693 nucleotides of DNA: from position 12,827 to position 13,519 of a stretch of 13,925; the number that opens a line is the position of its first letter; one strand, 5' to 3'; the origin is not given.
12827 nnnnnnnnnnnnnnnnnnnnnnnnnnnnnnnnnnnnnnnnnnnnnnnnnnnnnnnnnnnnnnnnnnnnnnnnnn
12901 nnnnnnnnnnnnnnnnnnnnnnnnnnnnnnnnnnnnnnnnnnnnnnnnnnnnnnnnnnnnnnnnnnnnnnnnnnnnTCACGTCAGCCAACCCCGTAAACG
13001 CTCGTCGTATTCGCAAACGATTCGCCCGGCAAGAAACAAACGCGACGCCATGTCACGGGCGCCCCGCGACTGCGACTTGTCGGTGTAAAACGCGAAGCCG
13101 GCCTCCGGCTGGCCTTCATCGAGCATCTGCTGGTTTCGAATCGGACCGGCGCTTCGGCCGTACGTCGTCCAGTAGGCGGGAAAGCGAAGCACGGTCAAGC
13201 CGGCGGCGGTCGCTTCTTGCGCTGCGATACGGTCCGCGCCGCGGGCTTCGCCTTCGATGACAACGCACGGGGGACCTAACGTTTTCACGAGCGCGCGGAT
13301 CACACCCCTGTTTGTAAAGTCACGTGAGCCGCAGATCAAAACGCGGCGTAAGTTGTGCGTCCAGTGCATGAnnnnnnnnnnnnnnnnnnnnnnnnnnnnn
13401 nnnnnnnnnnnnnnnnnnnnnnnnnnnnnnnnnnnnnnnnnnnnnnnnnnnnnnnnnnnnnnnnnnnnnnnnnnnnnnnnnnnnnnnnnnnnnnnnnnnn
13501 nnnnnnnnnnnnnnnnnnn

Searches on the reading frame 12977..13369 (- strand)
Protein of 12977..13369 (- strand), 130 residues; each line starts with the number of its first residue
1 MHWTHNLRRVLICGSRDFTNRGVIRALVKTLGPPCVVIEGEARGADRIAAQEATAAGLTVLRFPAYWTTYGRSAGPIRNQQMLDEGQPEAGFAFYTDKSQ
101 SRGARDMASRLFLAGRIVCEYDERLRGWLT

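Call 8: search_protein_families(library=pfam, proteins=[window:12977-13369:-], max_evalue=0.1)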
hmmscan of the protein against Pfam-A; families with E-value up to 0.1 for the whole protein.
window:12977-13369:- (130 aa): 2 families
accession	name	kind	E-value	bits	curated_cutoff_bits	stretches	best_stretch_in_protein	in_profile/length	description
PF10686.14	YAcAr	-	7.1e-11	42.2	28.2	1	9-70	2-66/66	YspA, cpYpsA-related SLOG family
PF02481.21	DNA_processg_A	-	0.0033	17.1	29.6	1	6-59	43-99/212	DNA recombination-mediator protein A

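Call 9: search_protein_families(library=phrogs, proteins=[window:12977-13369:-], max_evalue=0.01)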
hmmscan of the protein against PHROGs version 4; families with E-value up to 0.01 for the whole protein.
window:12977-13369:- (130 aa): 3 families
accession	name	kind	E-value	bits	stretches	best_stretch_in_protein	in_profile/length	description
phrog_289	-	other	1.1e-24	88.2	1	7-116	22-133/500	GTP-binding domain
phrog_16939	-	unknown function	0.0027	17.9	1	9-100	2-102/330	-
phrog_30585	-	DNA, RNA and nucleotide metabolism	0.0056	15.5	1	10-68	681-742/852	DNA repair protein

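Call 10: search_protein_families(library=padloc, proteins=[window:12977-13369:-], max_evalue=0.1)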
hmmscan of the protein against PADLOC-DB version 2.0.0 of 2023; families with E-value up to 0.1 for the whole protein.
window:12977-13369:- (130 aa): 2 families
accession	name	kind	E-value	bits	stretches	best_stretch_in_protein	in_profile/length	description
PDLC03961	ShosA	-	0.0023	15.3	1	5-58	113-169/303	-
PDLC03927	PsyrA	-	0.022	11.9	1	13-61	137-188/398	-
